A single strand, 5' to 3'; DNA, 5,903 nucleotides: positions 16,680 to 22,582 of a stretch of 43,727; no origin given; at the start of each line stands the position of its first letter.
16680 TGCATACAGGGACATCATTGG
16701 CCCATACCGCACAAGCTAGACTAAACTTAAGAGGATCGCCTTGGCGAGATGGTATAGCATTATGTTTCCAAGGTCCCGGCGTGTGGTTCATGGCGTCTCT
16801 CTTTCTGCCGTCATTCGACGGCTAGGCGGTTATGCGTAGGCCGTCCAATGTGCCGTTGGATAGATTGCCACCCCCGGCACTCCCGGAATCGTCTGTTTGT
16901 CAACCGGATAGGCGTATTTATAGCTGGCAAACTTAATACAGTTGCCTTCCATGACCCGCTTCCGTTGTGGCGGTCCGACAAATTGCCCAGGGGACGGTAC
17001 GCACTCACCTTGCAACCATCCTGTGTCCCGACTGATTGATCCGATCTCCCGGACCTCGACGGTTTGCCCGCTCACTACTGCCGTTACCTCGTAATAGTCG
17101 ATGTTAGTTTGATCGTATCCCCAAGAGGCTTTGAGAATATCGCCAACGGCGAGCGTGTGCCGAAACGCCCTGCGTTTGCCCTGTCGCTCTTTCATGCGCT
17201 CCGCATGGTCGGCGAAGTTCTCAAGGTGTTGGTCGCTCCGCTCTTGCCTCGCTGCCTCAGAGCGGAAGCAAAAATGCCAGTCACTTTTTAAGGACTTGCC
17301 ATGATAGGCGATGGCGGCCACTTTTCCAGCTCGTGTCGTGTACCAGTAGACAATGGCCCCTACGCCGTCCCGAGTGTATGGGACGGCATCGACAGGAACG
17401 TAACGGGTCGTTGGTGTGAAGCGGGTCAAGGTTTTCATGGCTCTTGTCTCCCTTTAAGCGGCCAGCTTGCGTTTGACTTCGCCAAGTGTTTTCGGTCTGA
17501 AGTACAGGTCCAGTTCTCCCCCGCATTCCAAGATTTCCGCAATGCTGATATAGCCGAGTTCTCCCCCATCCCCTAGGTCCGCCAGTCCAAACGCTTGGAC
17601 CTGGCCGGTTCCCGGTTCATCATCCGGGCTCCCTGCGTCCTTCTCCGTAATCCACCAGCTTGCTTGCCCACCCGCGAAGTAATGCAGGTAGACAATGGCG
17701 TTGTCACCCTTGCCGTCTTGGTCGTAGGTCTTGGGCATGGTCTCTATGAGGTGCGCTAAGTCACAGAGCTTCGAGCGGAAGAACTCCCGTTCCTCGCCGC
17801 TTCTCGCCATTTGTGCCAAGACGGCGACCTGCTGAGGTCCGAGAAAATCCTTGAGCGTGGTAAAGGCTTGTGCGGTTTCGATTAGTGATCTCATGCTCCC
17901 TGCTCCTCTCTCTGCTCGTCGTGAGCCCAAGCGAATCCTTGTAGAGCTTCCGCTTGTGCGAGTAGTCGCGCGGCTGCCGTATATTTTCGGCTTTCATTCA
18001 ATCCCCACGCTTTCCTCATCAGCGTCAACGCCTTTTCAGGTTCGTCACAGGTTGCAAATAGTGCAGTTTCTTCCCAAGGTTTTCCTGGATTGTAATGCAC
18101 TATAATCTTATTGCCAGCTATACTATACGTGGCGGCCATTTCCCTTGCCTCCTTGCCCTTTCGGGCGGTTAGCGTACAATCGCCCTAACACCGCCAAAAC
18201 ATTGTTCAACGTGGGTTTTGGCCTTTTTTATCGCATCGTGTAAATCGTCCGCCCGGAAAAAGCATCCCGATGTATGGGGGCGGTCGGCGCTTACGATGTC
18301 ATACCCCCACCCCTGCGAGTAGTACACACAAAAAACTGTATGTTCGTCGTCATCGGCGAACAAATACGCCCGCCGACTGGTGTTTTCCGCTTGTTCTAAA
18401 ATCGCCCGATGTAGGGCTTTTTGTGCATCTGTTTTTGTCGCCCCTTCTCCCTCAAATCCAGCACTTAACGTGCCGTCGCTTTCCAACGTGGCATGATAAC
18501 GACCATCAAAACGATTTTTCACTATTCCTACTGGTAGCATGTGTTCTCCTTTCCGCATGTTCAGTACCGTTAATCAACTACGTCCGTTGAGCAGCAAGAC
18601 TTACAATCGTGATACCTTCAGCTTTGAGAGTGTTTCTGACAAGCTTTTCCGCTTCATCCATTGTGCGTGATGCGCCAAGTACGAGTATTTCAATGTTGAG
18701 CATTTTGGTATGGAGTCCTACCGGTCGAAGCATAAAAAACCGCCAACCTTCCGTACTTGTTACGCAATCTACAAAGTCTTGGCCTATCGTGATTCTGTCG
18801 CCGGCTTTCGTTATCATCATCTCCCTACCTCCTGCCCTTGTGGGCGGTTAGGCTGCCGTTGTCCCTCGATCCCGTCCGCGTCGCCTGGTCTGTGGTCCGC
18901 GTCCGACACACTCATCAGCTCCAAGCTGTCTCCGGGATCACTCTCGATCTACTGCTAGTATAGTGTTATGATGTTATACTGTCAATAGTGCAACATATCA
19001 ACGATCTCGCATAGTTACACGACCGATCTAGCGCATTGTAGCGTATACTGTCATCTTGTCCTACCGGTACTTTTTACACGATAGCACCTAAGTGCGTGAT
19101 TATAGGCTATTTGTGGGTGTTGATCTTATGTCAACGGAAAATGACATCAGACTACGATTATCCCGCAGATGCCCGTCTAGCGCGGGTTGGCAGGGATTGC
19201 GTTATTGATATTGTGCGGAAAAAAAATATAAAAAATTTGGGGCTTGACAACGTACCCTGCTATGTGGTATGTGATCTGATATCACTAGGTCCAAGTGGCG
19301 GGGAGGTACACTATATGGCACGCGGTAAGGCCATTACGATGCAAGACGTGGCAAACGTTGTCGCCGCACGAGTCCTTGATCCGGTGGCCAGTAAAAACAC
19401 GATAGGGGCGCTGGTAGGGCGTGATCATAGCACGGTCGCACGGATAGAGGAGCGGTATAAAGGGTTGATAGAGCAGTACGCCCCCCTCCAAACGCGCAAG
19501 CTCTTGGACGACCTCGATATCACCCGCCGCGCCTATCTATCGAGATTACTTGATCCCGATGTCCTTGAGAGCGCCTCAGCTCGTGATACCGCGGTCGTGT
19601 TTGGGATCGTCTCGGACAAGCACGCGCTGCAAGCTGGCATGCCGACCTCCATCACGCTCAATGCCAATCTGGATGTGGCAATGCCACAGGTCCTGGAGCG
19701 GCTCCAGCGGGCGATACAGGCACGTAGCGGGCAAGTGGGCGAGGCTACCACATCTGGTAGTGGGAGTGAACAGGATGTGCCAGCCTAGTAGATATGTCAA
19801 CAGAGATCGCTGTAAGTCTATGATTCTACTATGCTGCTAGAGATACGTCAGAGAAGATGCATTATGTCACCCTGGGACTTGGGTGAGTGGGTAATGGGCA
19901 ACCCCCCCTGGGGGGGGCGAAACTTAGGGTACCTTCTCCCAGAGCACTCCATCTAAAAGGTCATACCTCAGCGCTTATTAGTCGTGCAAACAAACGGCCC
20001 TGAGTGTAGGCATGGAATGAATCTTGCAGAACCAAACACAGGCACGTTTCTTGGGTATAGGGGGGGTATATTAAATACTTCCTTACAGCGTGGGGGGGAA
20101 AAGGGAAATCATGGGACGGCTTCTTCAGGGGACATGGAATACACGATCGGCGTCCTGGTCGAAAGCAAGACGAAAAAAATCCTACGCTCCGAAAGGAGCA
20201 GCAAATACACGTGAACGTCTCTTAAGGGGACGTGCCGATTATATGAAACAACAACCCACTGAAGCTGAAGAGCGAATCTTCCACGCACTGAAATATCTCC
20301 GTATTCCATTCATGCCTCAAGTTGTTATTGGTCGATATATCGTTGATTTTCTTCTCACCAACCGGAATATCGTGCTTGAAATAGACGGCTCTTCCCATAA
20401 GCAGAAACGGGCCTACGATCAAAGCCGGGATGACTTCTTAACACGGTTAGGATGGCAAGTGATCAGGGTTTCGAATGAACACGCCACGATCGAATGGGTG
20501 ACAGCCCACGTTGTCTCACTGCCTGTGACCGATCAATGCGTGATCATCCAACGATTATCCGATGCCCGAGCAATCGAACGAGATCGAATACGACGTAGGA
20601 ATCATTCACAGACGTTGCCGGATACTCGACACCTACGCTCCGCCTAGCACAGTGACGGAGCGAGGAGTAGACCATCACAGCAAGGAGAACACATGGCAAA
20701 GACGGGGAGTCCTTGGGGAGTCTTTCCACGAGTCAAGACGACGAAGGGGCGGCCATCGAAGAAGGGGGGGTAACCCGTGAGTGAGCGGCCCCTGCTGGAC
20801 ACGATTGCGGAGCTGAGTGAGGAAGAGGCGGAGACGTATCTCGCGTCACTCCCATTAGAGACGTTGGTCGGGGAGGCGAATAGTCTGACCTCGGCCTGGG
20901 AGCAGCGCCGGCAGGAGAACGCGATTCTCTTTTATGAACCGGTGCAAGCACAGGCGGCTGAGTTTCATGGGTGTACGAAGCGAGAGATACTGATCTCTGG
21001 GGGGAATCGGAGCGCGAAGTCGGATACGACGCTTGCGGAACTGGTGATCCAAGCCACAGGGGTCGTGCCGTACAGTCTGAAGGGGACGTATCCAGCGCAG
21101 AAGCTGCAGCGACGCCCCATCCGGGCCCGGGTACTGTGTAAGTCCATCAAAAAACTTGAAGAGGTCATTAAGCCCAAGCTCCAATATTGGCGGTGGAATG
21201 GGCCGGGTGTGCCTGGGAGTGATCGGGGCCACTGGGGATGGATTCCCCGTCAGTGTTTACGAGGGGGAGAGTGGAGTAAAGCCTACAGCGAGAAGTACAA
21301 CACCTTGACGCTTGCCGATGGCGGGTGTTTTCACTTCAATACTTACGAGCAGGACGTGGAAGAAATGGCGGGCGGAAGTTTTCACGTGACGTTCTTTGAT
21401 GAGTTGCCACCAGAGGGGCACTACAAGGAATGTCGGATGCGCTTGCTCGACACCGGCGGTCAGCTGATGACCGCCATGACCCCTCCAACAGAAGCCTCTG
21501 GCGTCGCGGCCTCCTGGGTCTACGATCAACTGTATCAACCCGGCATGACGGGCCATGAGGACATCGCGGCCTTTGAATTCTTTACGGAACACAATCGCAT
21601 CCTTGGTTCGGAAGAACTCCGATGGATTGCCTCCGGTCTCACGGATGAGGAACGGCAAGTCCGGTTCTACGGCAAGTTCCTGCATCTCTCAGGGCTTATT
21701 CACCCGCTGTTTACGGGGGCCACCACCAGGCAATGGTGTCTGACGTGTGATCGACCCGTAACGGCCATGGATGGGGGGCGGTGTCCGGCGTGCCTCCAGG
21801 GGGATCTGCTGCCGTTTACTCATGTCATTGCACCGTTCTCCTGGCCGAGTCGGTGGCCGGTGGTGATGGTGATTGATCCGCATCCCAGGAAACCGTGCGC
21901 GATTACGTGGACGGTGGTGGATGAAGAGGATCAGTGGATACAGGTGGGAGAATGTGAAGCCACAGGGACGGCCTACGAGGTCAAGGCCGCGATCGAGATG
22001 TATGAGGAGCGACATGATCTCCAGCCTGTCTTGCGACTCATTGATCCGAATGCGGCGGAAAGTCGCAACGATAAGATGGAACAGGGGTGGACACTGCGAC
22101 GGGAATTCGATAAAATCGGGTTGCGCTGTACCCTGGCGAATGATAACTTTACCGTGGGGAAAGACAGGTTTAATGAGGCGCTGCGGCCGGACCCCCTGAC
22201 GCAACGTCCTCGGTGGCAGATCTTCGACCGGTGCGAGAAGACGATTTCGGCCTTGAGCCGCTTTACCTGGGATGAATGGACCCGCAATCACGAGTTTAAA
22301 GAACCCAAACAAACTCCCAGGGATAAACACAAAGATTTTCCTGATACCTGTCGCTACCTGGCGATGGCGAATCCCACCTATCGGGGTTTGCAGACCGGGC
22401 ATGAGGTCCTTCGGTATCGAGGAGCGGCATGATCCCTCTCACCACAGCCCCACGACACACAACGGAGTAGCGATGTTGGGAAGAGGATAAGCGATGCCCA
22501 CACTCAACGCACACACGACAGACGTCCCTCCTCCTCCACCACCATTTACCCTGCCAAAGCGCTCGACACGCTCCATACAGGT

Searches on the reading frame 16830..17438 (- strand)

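Call 47: search_protein_families(library=phrogs, proteins=[window:16830-17438:-], max_evalue=0.001)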
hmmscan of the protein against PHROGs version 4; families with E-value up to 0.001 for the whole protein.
window:16830-17438:- (202 aa): 1 family
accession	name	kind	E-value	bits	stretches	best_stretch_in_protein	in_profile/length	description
phrog_37844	-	unknown function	2e-26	94.3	1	26-176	29-188/202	-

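Call 48: search_protein_families(library=pfam, proteins=[window:16830-17438:-], max_evalue=0.001)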
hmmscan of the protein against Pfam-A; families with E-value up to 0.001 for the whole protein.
window:16830-17438:- (202 aa): 0 families

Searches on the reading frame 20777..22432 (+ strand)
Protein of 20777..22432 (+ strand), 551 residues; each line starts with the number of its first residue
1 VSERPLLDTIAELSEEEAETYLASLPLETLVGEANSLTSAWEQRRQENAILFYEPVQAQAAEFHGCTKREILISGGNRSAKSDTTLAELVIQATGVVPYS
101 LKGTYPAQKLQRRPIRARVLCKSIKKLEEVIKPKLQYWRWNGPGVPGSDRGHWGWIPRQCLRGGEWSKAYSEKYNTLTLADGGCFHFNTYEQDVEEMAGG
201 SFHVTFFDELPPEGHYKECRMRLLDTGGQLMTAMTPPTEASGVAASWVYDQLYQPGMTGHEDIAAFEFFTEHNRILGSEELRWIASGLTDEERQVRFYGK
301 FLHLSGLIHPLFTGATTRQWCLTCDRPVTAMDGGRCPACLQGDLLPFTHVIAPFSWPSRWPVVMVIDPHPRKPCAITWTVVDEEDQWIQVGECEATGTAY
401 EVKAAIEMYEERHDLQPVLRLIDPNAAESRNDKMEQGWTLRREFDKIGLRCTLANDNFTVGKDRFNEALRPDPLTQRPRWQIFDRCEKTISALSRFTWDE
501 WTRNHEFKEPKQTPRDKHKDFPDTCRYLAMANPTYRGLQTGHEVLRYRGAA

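Call 31: search_dna_similar(query=window:20777-22432:+, collection=phages, mode=protein, max_rows=15)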
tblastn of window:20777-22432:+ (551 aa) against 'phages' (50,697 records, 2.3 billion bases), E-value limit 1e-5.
Records with a match: 27; places in all: 27; records where one place covers at least 80% of the query: 15.
Best place of each record, by identity: <60% 27.
By first word of the organism name: Arthrobacter 8; Caudoviricetes 6; Rhizobium 4; Microbacterium 2; Vibrio 2; Bacteriophage 2; Pelagibacter 1; Cellulosimicrobium 1; Achromobacter 1.
By host as written in the record: - 8; Arthrobacter sp. ATCC 21022 8; Microbacterium paraoxydans NRRL B-14843 2; Vibrio anguillarum PF4 2; Candidadtus Pelagibacter sp. HTCC1062 1; Cellulosimicrobium sp. 1; Achromobacter sp. 1; Rhizobium phaseoli N3_2 1; and 3 more.
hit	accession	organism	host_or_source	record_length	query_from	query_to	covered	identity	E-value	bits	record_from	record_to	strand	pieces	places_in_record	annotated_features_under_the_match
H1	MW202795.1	Caudoviricetes sp.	Manatee Spring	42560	49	535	88%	26.6%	4e-33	140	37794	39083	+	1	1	large terminase protein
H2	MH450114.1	Arthrobacter phage Brad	Arthrobacter sp. ATCC 21022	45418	53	533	87%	25.6%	7e-34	143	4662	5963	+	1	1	10: terminase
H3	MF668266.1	Arthrobacter phage Adat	Arthrobacter sp. ATCC 21022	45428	53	533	87%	25.6%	7e-34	143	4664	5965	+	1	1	terminase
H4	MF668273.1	Arthrobacter phage GurgleFerb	Arthrobacter sp. ATCC 21022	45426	53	533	87%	25.6%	7e-34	143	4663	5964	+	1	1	terminase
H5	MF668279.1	Arthrobacter phage Nellie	Arthrobacter sp. ATCC 21022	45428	53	533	87%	25.6%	7e-34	143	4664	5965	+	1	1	terminase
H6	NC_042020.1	Arthrobacter phage Adat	Arthrobacter sp. ATCC 21022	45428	53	533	87%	25.6%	7e-34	143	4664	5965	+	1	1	terminase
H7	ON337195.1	Arthrobacter phage Casserole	Arthrobacter sp. ATCC 21022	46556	53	533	87%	25.4%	1e-34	145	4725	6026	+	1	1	10: terminase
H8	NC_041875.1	Arthrobacter phage Jasmine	Arthrobacter sp. ATCC 21022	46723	53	533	87%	25.4%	6e-34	143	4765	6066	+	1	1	11: terminase large subunit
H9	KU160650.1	Arthrobacter phage Jasmine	Arthrobacter sp. ATCC 21022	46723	53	533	87%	25.4%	6e-34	143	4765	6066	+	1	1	11: terminase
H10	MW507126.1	Microbacterium phage Shocker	Microbacterium paraoxydans NRRL B-14843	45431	50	533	88%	24.9%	4e-25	116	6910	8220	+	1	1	17: terminase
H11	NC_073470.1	Microbacterium phage Shocker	Microbacterium paraoxydans NRRL B-14843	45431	50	533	88%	24.9%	4e-25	116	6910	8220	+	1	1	17: terminase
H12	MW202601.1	Caudoviricetes sp.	Manatee Spring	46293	37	537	91%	23.9%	7e-12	75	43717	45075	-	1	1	large terminase protein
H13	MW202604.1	Caudoviricetes sp.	Manatee Spring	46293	37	537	91%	23.9%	7e-12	75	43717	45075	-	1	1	large terminase protein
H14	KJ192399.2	Vibrio phage CHOED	Vibrio anguillarum PF4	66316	51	534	88%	23.3%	8e-6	55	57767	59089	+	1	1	terminase-like family protein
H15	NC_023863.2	Vibrio phage CHOED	Vibrio anguillarum PF4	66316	51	534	88%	23.3%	8e-6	55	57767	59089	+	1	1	terminase large subunit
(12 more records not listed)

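Call 74: find_homologous_proteins(query=window:20777-22432:+, max_evalue=1e-30)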
Query window:20777-22432:+ (551 aa): 149 proteins with E <= 1e-30 among 8000 candidates; the best 120 are listed.
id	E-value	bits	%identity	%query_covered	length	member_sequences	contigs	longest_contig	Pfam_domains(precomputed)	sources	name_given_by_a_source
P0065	0.0e+0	1318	100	100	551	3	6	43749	-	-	-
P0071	1.1e-271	920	69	99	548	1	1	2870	PF03237.22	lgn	-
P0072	3.4e-270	915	68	99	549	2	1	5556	-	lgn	-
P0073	5.6e-267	905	69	99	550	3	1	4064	-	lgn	-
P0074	1.8e-262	890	68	94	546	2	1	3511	PF03237.22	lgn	-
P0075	1.8e-261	887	67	100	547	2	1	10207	PF03237.22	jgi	-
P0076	5.5e-255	865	66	99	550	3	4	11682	PF03237.22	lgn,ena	-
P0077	6.7e-254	862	64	99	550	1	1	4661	PF03237.22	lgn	-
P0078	2.2e-251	853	67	96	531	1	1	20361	-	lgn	-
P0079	2.4e-249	847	65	98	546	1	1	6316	PF03237.22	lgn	-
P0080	7.7e-249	845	68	90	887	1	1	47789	PF03237.22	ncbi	-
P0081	1.1e-244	831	63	100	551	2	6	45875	PF03237.22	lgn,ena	-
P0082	1.0e-237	808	72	84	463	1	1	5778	PF03237.22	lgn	-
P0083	4.3e-160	552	48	97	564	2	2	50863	-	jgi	-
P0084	4.7e-158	545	47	98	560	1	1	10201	-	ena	-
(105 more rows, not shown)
